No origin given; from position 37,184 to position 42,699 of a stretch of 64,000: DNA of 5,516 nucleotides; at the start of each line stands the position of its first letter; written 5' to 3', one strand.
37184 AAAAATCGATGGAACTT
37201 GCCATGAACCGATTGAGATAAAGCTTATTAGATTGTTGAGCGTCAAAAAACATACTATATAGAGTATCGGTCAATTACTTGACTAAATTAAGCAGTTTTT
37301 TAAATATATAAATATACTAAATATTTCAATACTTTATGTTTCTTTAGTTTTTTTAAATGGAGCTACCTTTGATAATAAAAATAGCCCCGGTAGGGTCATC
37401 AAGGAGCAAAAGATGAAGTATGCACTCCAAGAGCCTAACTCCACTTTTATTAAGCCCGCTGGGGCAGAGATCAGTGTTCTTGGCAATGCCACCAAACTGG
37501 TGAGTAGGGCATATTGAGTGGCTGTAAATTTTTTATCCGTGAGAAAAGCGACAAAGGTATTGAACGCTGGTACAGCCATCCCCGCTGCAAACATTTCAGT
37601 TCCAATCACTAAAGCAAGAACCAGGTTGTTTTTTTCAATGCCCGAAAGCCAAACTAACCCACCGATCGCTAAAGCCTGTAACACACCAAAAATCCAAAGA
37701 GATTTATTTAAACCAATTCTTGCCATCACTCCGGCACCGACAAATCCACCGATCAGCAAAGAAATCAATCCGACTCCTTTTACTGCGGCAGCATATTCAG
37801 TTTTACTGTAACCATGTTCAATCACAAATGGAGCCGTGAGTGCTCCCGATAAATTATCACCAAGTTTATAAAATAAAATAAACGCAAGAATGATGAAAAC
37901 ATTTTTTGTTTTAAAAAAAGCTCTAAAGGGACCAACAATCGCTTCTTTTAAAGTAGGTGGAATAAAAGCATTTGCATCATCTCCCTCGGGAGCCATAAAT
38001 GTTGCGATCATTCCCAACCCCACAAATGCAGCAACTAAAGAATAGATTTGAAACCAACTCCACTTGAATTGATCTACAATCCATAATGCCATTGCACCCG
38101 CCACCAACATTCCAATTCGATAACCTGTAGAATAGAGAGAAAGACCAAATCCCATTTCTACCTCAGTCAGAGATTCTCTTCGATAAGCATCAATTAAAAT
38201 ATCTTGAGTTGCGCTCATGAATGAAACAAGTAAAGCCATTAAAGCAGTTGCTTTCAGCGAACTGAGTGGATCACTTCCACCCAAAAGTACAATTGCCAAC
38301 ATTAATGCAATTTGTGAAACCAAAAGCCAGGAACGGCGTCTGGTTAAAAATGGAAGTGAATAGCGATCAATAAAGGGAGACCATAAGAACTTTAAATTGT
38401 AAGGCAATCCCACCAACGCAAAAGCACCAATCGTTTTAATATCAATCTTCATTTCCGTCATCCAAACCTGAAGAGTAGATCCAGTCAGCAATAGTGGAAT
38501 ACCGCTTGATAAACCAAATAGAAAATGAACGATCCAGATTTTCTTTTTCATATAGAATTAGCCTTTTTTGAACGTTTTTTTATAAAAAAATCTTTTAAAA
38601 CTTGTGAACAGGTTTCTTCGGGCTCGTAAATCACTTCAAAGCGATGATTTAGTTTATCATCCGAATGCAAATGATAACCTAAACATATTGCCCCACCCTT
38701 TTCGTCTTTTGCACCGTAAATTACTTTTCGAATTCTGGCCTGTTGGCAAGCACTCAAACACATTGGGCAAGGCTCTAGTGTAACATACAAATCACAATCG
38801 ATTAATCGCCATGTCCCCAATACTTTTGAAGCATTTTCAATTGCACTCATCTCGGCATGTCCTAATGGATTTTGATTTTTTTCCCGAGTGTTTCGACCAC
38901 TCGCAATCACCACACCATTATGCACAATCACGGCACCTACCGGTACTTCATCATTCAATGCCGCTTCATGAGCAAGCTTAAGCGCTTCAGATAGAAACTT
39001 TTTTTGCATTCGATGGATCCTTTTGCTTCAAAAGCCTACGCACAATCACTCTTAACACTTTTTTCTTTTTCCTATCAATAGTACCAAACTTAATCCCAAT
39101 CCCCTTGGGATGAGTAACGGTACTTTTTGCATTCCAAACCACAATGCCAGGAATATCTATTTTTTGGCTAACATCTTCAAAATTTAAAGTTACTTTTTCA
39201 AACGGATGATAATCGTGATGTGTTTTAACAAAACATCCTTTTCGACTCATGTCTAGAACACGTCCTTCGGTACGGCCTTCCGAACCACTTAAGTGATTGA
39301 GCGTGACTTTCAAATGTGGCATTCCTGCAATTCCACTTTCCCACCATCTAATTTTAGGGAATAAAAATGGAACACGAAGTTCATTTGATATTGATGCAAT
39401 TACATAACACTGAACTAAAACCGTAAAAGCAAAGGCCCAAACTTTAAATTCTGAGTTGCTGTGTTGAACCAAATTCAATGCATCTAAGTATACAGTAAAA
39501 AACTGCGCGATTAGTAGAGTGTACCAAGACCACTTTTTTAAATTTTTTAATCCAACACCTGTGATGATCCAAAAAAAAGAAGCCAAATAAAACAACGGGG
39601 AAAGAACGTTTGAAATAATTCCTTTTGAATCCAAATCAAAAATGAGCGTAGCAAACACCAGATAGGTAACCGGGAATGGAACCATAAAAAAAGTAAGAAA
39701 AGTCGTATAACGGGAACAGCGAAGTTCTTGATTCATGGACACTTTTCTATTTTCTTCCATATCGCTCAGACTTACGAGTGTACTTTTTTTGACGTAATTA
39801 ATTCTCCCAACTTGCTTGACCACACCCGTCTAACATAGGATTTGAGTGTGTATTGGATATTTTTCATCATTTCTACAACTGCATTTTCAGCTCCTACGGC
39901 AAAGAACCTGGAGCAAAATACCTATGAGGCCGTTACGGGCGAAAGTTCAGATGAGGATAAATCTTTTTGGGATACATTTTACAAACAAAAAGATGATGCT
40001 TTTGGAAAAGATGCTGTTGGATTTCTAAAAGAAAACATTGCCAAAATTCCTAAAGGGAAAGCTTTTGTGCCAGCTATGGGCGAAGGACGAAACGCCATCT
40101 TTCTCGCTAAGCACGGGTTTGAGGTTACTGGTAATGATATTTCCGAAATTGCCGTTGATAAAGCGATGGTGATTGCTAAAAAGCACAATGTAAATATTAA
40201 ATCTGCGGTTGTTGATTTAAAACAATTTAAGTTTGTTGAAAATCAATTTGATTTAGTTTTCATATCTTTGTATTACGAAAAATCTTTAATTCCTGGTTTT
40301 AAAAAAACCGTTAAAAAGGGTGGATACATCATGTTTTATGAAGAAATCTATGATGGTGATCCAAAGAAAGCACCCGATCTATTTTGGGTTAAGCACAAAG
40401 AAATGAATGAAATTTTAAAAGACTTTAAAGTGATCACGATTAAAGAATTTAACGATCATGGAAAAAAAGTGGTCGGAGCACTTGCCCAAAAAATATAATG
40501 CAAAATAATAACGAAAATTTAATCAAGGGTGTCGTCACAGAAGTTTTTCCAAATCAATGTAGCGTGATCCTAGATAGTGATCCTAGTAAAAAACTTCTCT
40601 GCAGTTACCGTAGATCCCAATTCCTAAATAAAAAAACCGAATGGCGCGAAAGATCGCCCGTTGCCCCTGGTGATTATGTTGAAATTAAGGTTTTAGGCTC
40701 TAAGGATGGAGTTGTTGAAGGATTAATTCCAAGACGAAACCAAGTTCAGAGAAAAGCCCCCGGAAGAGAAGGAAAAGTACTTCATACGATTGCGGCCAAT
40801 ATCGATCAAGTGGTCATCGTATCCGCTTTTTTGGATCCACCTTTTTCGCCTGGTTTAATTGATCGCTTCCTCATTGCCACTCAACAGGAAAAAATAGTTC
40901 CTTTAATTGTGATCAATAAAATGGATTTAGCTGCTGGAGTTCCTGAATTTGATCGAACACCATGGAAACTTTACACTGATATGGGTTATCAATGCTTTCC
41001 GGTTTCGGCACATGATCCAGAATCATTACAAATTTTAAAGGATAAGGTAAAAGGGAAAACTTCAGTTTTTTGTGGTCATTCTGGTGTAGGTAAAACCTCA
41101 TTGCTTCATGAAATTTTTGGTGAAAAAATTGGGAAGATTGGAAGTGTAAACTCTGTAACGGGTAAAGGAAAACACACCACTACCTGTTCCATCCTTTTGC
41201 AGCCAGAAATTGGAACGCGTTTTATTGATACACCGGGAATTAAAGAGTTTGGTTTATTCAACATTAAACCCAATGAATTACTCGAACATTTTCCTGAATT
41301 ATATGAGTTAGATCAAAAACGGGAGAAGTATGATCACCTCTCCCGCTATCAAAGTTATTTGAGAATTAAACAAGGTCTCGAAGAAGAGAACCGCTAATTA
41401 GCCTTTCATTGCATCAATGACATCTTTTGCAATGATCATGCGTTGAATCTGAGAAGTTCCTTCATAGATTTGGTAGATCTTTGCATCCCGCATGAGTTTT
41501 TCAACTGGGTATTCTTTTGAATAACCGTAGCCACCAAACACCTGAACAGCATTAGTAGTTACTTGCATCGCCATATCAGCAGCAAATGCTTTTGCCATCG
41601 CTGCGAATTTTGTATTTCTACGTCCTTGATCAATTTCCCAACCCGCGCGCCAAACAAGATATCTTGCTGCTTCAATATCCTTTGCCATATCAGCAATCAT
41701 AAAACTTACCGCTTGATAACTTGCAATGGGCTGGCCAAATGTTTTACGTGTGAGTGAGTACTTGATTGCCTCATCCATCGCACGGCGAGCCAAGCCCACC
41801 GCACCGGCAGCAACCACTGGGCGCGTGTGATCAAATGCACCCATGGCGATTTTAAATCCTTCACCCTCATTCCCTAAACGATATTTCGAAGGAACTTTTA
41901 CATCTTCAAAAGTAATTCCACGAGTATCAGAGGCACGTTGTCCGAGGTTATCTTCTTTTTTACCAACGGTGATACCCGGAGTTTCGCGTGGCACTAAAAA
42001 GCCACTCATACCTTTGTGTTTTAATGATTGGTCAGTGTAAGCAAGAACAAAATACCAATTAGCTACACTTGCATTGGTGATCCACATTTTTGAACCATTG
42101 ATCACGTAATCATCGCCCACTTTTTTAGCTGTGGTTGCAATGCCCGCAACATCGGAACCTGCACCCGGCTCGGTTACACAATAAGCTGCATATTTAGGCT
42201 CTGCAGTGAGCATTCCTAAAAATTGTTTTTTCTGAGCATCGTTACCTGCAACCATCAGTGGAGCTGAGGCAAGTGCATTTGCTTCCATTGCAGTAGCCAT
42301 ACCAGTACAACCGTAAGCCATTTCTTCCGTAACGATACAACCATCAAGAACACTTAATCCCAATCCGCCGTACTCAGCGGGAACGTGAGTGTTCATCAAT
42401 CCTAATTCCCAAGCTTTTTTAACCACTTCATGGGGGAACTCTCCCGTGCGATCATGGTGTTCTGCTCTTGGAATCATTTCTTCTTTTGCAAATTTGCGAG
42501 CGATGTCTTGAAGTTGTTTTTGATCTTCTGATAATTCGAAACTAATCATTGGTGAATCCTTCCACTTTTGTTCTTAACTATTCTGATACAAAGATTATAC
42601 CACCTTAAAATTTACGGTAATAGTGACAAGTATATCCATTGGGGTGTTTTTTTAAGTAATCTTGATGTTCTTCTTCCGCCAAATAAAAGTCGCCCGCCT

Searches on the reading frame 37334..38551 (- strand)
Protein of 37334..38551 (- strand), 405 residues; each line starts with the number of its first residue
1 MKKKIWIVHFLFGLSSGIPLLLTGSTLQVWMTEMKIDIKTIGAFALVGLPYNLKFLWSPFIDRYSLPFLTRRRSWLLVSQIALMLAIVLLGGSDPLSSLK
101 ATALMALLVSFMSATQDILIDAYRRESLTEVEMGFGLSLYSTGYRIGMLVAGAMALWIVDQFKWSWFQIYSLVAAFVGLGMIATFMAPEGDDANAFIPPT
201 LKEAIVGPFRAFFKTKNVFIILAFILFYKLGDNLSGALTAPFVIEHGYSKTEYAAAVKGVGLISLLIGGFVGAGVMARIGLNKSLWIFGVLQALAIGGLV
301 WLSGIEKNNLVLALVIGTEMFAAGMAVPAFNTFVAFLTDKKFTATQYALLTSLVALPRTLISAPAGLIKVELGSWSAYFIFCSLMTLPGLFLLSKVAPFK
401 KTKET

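Call 52: search_protein_families(library=ncbifam, proteins=[window:37334-38551:-], max_evalue=0.01)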
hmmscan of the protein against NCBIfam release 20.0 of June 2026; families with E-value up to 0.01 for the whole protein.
window:37334-38551:- (405 aa): 5 families
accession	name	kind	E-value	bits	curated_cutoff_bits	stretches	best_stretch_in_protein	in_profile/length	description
TIGR00901.2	2A0125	subfamily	4.2e-127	424.3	350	1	6-393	6-414/417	AmpG family muropeptide MFS transporter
NF008238.0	PRK11010.1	equivalog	3.8e-98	329.5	756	1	7-394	15-400/492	muropeptide MFS transporter AmpG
NF008867.0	PRK11902.1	equivalog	8.3e-98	328.1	656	1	10-394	19-401/419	muropeptide transporter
TIGR02718.1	sider_RhtX_FptX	subfamily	2.8e-26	92.4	356.15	1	7-353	4-348/390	RhtX/FptX family siderophore transporter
TIGR00880.1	2_A_01_02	superfamily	0.0038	17.3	131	1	55-186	12-136/141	multidrug resistance protein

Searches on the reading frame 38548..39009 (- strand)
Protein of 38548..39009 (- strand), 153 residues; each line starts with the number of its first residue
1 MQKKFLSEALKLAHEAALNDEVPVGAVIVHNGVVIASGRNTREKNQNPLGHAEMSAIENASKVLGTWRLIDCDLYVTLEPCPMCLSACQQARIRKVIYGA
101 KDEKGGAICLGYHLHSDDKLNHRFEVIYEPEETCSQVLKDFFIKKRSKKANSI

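Call 77: search_protein_families(library=pfam, proteins=[window:38548-39009:-], max_evalue=0.00001)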
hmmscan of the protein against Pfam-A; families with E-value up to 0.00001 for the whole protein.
window:38548-39009:- (153 aa): 3 families
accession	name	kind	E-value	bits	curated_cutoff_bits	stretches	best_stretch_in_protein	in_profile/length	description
PF14437.12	MafB19-deam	-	2.7e-37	128.3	27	1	2-146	3-142/142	MafB19-like deaminase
PF00383.29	dCMP_cyt_deam_1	-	6.7e-30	103.4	25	1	2-99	4-101/102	Cytidine and deoxycytidylate deaminase zinc-binding region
PF14439.12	Bd3614-deam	-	3.2e-07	30.8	38.5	1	24-103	11-93/113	Bd3614-like deaminase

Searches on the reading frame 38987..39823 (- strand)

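Call 77: search_protein_families(library=pfam, proteins=[window:38987-39823:-], max_evalue=0.00001)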
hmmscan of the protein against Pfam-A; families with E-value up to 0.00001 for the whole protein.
window:38987-39823:- (278 aa): 1 family
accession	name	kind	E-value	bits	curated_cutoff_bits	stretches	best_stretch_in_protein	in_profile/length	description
PF07238.19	PilZ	-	3.4e-11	43.8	22.5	1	179-260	17-99/102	PilZ domain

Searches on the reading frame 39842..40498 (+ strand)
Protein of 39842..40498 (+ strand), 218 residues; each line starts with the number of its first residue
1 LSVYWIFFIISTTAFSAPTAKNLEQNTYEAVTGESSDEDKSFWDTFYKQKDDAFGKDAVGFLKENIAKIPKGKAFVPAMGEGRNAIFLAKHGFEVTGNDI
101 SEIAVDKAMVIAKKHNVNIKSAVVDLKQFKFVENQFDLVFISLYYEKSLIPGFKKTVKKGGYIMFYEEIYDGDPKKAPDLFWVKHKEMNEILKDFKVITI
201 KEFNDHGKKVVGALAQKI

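Call 77: search_protein_families(library=pfam, proteins=[window:39842-40498:+], max_evalue=0.00001)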
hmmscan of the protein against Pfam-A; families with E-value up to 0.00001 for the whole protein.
window:39842-40498:+ (218 aa): 5 families
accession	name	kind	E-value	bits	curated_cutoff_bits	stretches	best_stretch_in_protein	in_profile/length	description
PF13649.12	Methyltransf_25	-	1.9e-10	41.7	27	1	78-144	5-75/97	Methyltransferase domain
PF03848.20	TehB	-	4.3e-10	39.8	20.4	1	63-202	23-170/193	Tellurite resistance protein TehB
PF08241.18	Methyltransf_11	-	2.7e-07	31.6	21.2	1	79-162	5-92/95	Methyltransferase domain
PF05724.17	TPMT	-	7.6e-07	29.4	26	1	40-113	3-80/218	Thiopurine S-methyltransferase (TPMT)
PF13847.12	Methyltransf_31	-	1.9e-06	28.1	27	1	80-204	13-113/145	Methyltransferase domain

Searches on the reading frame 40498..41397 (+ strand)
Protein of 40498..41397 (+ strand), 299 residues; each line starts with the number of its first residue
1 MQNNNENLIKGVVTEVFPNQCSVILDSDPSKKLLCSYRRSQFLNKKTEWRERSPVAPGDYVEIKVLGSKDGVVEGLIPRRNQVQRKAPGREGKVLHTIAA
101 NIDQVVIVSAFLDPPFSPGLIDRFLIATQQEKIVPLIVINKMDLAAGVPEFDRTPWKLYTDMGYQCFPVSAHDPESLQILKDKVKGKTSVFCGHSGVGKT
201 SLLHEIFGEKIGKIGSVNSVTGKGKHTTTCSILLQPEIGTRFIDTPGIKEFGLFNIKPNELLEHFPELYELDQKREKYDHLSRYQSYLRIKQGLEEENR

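Call 77: search_protein_families(library=pfam, proteins=[window:40498-41397:+], max_evalue=0.00001)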
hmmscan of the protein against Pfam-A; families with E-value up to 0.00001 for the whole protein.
window:40498-41397:+ (299 aa): 1 family
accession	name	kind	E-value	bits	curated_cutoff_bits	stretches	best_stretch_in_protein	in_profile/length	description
PF03193.22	RsgA_GTPase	-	6.8e-47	159.9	30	1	77-253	2-173/174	RsgA GTPase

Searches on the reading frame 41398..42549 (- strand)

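Call 77: search_protein_families(library=pfam, proteins=[window:41398-42549:-], max_evalue=0.00001)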
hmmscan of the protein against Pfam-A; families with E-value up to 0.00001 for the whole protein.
window:41398-42549:- (383 aa): 4 families
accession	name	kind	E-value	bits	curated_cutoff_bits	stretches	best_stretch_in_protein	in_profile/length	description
PF00441.29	Acyl-CoA_dh_1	-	1.4e-54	184.7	22.4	1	229-377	1-149/150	Acyl-CoA dehydrogenase, C-terminal domain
PF02771.21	Acyl-CoA_dh_N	-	3.1e-33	114.9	22.9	1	7-115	1-110/113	Acyl-CoA dehydrogenase, N-terminal domain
PF02770.24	Acyl-CoA_dh_M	-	6.4e-29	100.4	33.3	1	122-217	1-97/97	Acyl-CoA dehydrogenase, middle domain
PF08028.16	Acyl-CoA_dh_2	-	2.1e-23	83.5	22.7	1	246-366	3-133/134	Acyl-CoA dehydrogenase, C-terminal domain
